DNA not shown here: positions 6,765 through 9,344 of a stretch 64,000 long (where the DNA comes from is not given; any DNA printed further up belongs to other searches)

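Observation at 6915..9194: Lipoprotein fusing four TSP3-like Ca-binding repeats to a beta-helix: candidate new polysaccharide-active enzyme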

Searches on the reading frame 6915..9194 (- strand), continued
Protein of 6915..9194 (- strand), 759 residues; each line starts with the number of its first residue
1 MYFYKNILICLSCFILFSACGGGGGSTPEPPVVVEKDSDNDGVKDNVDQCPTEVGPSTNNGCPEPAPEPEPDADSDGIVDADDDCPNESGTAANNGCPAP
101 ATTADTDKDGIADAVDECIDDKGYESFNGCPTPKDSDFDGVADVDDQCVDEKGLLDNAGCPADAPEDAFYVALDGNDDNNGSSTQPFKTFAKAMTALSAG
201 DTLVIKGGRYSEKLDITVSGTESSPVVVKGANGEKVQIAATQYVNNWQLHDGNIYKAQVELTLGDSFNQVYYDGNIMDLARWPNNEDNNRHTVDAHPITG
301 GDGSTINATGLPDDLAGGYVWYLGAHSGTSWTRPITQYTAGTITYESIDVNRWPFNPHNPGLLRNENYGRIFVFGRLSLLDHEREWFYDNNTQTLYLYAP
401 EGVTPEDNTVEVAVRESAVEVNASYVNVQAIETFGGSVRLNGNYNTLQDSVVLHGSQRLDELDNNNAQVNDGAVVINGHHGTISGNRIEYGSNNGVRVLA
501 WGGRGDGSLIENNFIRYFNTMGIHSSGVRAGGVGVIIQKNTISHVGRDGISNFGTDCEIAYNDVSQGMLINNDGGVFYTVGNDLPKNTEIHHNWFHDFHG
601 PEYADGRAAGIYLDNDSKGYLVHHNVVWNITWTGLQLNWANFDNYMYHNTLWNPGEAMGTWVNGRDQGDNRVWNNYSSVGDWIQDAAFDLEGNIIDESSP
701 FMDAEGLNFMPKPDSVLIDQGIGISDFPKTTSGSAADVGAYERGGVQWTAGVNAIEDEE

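Call 49: search_protein_families(library=pfam, proteins=[L035:8175-9755:+, L016:6633-8183:+, L021:110-1489:+, L043:6402-7988:-, L021:20365-21795:-, L026:938-2035:+, L027:5521-6699:+, L011:3063-6458:+, L011:17123-21502:+, L075:2007-3182:-], max_evalue=0.001)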
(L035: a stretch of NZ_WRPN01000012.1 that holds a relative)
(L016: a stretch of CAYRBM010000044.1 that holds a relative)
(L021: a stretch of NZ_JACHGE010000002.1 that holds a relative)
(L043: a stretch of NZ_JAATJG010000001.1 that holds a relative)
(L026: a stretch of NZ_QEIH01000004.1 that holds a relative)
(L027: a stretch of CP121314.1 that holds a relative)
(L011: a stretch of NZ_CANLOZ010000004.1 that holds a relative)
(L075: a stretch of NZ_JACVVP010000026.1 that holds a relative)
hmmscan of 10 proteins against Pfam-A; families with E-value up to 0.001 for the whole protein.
L035:8175-9755:+ (526 aa): 2 families
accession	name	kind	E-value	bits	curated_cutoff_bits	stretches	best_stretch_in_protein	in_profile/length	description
PF01120.23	Alpha_L_fucos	-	8.4e-98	328.4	25.2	1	34-410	8-345/345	Alpha-L-fucosidase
PF16757.11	Fucosidase_C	-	2.8e-11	44.2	25.6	1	440-523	3-87/88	Alpha-L-fucosidase C-terminal domain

L016:6633-8183:+ (516 aa): 1 family
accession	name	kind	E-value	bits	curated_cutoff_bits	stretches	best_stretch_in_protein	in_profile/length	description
PF02018.23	CBM_4_9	-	1.7e-07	32.2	25.9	1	366-492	6-127/136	Carbohydrate binding domain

L021:110-1489:+ (459 aa): 4 families
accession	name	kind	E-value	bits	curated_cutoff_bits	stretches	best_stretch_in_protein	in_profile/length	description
PF00295.23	Glyco_hydro_28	-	3.3e-19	69.6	22.9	1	47-377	1-314/324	Glycosyl hydrolases family 28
PF12708.12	Pect-lyase_RHGA_epim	-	3.4e-13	50.3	27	1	22-131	3-113/213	Rhamnogalacturonase A/epimerase, pectate lyase-like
PF13229.12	Beta_helix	-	1.2e-07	31.9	25.9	1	153-299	7-138/158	Right handed beta helix region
PF05048.19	NosD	-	8.3e-05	22.6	23.6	1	185-298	54-149/212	Periplasmic copper-binding protein (NosD)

L043:6402-7988:- (528 aa): 7 families
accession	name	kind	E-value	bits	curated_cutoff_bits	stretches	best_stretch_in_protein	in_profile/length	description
PF13424.12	TPR_12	-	4.9e-14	52.7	30.1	3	193-254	9-73/77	Tetratricopeptide repeat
PF00515.34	TPR_1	-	3.7e-09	36.4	27.8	0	228-253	3-28/34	Tetratricopeptide repeat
PF07719.23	TPR_2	-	2.6e-07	30.7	27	0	228-255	3-30/34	Tetratricopeptide repeat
PF13176.12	TPR_7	-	6.5e-05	23.2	27.9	0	229-254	2-29/36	Tetratricopeptide repeat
PF13374.12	TPR_10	-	0.00046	20.6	27.5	0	149-181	4-36/42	Tetratricopeptide repeat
PF08281.18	Sigma70_r4_2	-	0.00078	19.5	25.7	0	486-513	27-54/54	Sigma-70, region 4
PF13181.12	TPR_8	-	0.00093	19.6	25.7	0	228-253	3-28/34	Tetratricopeptide repeat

L021:20365-21795:- (476 aa): 2 families
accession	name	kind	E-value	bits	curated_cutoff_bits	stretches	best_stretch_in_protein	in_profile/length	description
PF01915.27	Glyco_hydro_3_C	-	4.1e-51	174.3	31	1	86-339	1-200/200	Glycosyl hydrolase family 3 C-terminal domain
PF14310.12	Fn3-like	-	9.9e-19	67.7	25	1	376-444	1-71/71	Fibronectin type III-like domain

L026:938-2035:+ (365 aa): 1 family
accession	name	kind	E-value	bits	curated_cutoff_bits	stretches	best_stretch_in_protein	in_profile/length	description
PF04616.20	Glyco_hydro_43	-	4e-08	33.4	32.2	1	176-319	45-185/288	Glycosyl hydrolases family 43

L027:5521-6699:+ (392 aa): 2 families
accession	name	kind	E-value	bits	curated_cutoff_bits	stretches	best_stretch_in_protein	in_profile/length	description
PF13715.12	CarbopepD_reg_2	-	1.1e-10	41.8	32.2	1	31-116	1-87/88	CarboxypepD_reg-like domain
PF13620.12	CarboxypepD_reg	-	9.7e-05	23.1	32.3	1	31-89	2-63/82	Carboxypeptidase regulatory-like domain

L011:3063-6458:+ (1131 aa): 10 families
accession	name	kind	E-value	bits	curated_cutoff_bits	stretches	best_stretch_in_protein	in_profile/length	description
PF18911.6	PKD_4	-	6.4e-53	177.2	27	3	814-887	11-85/85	PKD domain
PF00942.24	CBM_3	-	3.9e-36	123.8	22.4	2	906-974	9-83/83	Cellulose binding domain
PF00801.26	PKD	-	9.7e-34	115.7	23.5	3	821-880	15-74/80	PKD domain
PF21027.3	Sde0182_C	-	4.6e-15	56.4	27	1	650-724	2-75/83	Cellulose-binding protein Sde0182, C-terminal domain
PF22352.2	K319L-like_PKD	-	1.4e-13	51.1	27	2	650-714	14-84/84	K319L-like, PKD domain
PF17957.7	Big_7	-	1e-11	45.7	24.1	1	393-457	4-69/70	Bacterial Ig domain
PF18962.6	Por_Secre_tail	-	4.2e-11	43.4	27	1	1054-1129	1-75/75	Secretion system C-terminal sorting domain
PF00150.24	Cellulase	-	6e-10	39.5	23.5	1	67-351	15-268/272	Cellulase (glycosyl hydrolase family 5)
PF02449.21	Glyco_hydro_42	-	1.3e-05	25.1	21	1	71-215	8-141/376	Beta-galactosidase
PF23623.1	GBD_IRG7_N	-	2.8e-05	24.6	27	0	1072-1121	36-85/95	IRG7 N-terminal galactose binding domain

L011:17123-21502:+ (1459 aa): 10 families
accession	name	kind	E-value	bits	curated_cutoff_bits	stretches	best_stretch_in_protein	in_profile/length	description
PF03422.21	CBM_6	-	2.5e-23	83.1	28.9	1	1096-1212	1-121/125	Carbohydrate binding module (family 6)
PF16586.11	DUF5060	-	2.1e-22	79.6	27.2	1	28-111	2-69/70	Domain of unknown function (DUF5060)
PF17957.7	Big_7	-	1.7e-17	64.2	24.1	1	991-1059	1-70/70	Bacterial Ig domain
PF24517.2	CBM96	-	7.6e-13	49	26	1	1223-1370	2-164/164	Carbohydrate-binding module family 96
PF17829.7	GH115_C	-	3.4e-12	47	24.1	1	784-978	4-171/172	Glycosyl hydrolase family 115 C-terminal domain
PF18962.6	Por_Secre_tail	-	7e-11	42.7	27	1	1385-1447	1-68/75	Secretion system C-terminal sorting domain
PF16990.11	CBM_35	-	2e-05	25.3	28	1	1095-1211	3-115/121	Carbohydrate binding module (family 35)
PF12904.13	Collagen_bind_2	-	2.5e-05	24.5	22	1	534-603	12-90/92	Putative collagen-binding domain of a collagenase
PF00801.26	PKD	-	5.6e-05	23.5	23.5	1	1004-1075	11-79/80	PKD domain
PF07495.19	Y_Y_Y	-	0.00065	20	26.6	0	1046-1078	31-62/65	Y_Y_Y domain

L075:2007-3182:- (391 aa): 0 families

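Call 50: search_solved_structures(query=L057:9069-9944:+, max_evalue=0.00001)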
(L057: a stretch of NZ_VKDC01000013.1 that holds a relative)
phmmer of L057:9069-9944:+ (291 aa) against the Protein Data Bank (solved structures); distinct sequences matched with E-value up to 0.00001: 16.
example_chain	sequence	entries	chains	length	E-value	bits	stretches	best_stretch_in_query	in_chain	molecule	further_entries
4awd_A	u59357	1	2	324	6.6e-76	258.7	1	35-289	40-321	BETA-PORPHYRANASE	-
3juu_A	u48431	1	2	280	1.6e-41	145.9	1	35-290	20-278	porphyranase B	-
4ate_A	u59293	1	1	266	3e-28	102.2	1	32-288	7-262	BETA-PORPHYRANASE A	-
3ilf_A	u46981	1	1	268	9.2e-28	100.6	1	31-288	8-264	porphyranase A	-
6hy3_A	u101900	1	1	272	6.7e-23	84.7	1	30-289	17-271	Beta-agarase C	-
7fgz_A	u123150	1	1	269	7.5e-23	84.5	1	42-286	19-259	GH16 hydrolase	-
8ep4_A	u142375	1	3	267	9.3e-15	57.9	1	42-270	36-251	Glycosyl hydrolase family 16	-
3wz1_A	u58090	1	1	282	4.1e-14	55.8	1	86-289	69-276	Agarase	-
8ew1_A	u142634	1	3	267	4.8e-14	55.6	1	42-270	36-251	Glycosyl hydrolase family 16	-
1o4y_A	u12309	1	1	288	5.3e-13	52.2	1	36-288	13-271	beta-agarase A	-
1urx_A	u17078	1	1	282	2e-12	50.3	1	36-288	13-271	BETA-AGARASE A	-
9xkt_A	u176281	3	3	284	1.7e-09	40.6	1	41-237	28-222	Kappa-carrageenase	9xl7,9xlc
1o4z_A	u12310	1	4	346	1.3e-08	37.8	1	82-245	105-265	beta-agarase B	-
5t9x_A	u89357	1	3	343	1.5e-08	37.5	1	33-289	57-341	Glycoside Hydrolase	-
4atf_A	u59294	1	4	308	2.6e-08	36.8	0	82-245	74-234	BETA-AGARASE B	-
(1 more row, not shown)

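Call 51: search_solved_structures(query=L020:5642-6895:+, max_evalue=0.00001)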
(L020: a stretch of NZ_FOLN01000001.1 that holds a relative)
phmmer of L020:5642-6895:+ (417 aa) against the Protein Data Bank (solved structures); distinct sequences matched with E-value up to 0.00001: 8.
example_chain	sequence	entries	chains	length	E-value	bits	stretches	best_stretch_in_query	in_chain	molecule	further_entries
4u6d_A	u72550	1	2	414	3.8e-212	708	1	5-410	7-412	Conserved hypothetical periplasmic protein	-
4u6b_A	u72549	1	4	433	2.2e-155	521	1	23-398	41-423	Conserved hypothetical lipoprotein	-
5ta7_A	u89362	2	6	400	1.8e-60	208.3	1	40-357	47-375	Glycoside Hydrolase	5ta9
3p2n_A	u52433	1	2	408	4.3e-60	207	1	55-355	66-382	3,6-anhydro-alpha-L-galactosidase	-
4ak5_A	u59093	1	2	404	1.4e-57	198.8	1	41-356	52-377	ANHYDRO-ALPHA-L-GALACTOSIDASE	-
4ak7_A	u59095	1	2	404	3.5e-57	197.5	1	41-356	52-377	ANHYDRO-ALPHA-L-GALACTOSIDASE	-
4ak6_A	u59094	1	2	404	1.6e-56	195.3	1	41-356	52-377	ANHYDRO-ALPHA-L-GALACTOSIDASE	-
3r4y_A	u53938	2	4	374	4.3e-55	190.6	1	36-363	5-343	Glycosyl hydrolase family 32, N terminal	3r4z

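Call 59: find_encoding_contigs(protein=P0002, flank=10000, max_places=3)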
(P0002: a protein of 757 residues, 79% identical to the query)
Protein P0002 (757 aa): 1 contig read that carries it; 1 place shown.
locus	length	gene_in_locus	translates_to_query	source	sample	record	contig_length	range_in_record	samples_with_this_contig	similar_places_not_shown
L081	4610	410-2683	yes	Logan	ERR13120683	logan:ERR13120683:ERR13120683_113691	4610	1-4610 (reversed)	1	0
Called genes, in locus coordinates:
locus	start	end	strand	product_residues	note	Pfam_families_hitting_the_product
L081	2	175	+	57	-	?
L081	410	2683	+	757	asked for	PF02412:TSP_3 (faint), PF07602:DUF1565 (faint), PF22842:Pel9A-like_beta_helix, PF13229:Beta_helix (weak)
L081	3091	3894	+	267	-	PF20240:DUF6597, PF00165:HTH_AraC (faint), PF12833:HTH_18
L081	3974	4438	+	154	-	PF07977:FabA, PF22818:ApeI-like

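Call 60: find_encoding_contigs(protein=P0004, flank=10000, max_places=3)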
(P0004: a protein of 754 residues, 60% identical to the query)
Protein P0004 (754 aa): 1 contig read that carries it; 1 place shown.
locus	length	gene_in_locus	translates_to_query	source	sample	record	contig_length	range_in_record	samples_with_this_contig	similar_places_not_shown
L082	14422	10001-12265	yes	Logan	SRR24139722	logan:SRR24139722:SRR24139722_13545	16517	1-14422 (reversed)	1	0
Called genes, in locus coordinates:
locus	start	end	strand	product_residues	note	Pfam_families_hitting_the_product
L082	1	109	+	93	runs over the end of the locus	PF03544:TonB_C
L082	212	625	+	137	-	PF08327:AHSA1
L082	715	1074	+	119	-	-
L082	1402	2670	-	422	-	PF01933:CofD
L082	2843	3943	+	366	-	PF00696:AA_kinase, PF01472:PUA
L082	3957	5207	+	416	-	PF00171:Aldedh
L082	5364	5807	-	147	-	PF01641:SelR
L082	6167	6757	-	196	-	PF12804:NTP_transf_3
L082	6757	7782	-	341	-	PF02625:XdhC_CoxI, PF13478:XdhC_C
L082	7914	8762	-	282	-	-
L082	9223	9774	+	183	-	PF12464:Mac, PF00132:Hexapep, PF14602:Hexapep_2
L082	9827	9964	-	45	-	-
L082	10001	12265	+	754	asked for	PF02412:TSP_3 (faint), PF22842:Pel9A-like_beta_helix, PF14592:Chondroitinas_B (weak), PF13229:Beta_helix (weak)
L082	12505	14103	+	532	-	PF02696:SelO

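Call 66: search_protein_families(library=pfam, proteins=[L001:12752-14056:+, L001:14082-15596:+, L001:15598-16590:+, L001:16667-17665:+, L003:8802-9761:-, L003:9939-10916:-, L003:11031-12437:-, L004:5438-9565:-, L004:11957-12991:+, L004:13113-15212:+], max_evalue=0.0001)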
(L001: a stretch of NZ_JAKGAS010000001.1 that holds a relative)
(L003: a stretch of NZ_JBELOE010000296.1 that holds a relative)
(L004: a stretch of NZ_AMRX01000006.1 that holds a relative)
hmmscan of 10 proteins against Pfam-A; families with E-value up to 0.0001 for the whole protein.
L001:12752-14056:+ (434 aa): 1 family
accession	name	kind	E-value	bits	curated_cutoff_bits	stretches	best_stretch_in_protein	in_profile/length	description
PF04616.20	Glyco_hydro_43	-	8.3e-16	58.6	32.2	1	150-261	38-140/288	Glycosyl hydrolases family 43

L001:14082-15596:+ (504 aa): 1 family
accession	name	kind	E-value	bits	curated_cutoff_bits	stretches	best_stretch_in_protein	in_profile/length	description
PF00005.33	ABC_tran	-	4e-54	183.4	25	2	24-170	1-137/137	ABC transporter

L001:15598-16590:+ (330 aa): 1 family
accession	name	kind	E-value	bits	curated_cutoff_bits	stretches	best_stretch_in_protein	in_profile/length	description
PF02653.21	BPD_transp_2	-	4.4e-39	134.7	26.8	1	40-303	2-269/269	Branched-chain amino acid transport system / permease component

L001:16667-17665:+ (332 aa): 2 families
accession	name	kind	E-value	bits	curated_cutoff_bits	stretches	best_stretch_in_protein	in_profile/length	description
PF13407.12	Peripla_BP_4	-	1.8e-48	165.8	35.1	1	57-303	17-257/258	Periplasmic binding protein domain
PF00532.27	Peripla_BP_1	-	1e-14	55.1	22.2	1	56-294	19-255/281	Periplasmic binding proteins and sugar binding domain of LacI family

L003:8802-9761:- (319 aa): 3 families
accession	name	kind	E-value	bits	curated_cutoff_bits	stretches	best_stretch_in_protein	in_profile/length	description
PF00990.26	GGDEF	-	3.5e-39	134.6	23.8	1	164-319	1-159/161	Diguanylate cyclase, GGDEF domain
PF01590.32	GAF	-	6.2e-17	62.8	22.4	1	28-158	3-133/133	GAF domain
PF13185.12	GAF_2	-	3.8e-07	30.8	28.6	1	25-155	2-132/136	GAF domain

L003:9939-10916:- (325 aa): 0 families

L003:11031-12437:- (468 aa): 0 families

L004:5438-9565:- (1375 aa): 3 families
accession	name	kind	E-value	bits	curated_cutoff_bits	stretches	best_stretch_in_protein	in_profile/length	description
PF00176.29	SNF2-rel_dom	-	6.5e-59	199.8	24.9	1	911-1196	1-290/290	SNF2-related domain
PF00271.37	Helicase_C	-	2.1e-24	86.4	23.5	1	1209-1318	4-110/110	Helicase conserved C-terminal domain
PF04851.21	ResIII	-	6.4e-06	26.6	22.5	1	907-1063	3-163/164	Type III restriction enzyme, res subunit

L004:11957-12991:+ (344 aa): 0 families

L004:13113-15212:+ (699 aa): 2 families
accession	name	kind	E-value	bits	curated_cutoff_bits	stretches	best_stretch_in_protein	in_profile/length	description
PF00593.30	TonB_dep_Rec_b-barrel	-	9.6e-44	151.4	27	1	242-658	28-436/436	TonB dependent receptor-like, beta-barrel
PF07715.20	Plug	-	1.6e-21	77.3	23.9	1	50-148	10-106/107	TonB-dependent Receptor Plug Domain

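Call 76: search_protein_representatives(alignment_id=A1)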
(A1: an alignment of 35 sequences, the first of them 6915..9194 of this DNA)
Query: 35 sequences, 714 profile positions. Proteins with E-value up to 0.001 (for the whole library): 66705; up to 1e-10: 26440; up to 1e-30: 2808. The best 150 are listed.
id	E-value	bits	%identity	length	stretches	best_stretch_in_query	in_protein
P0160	0.0e+00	1059.7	-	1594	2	10-612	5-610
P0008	7.2e-299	1009.5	-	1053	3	6-695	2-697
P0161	4.4e-297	1003.6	-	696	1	9-708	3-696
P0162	4.6e-289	977.0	-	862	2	5-650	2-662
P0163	1.5e-284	962.2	-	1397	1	8-648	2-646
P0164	2.9e-284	961.2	-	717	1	7-708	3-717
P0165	8.2e-284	959.7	-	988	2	8-615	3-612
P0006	5.4e-283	957.0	-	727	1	17-612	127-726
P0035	2.2e-279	945.1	-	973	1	8-635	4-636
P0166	6.0e-271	917.2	-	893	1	8-611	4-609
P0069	7.7e-261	883.7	-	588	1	119-707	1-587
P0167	9.2e-260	880.2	-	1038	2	8-616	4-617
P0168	3.1e-242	822.2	-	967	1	3-622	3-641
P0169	1.7e-240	816.5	-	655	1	7-612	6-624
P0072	7.5e-220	748.3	-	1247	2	153-618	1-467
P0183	1.6e-179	615.0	-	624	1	11-614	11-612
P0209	1.1e-156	539.4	-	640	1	10-608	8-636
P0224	3.2e-122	425.5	-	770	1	11-610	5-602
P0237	1.8e-114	399.9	-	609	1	10-609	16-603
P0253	3.7e-110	385.6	-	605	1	16-612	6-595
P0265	1.5e-108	380.4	-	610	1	16-609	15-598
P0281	4.4e-106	372.2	-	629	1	13-612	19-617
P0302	2.4e-104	366.5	-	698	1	12-611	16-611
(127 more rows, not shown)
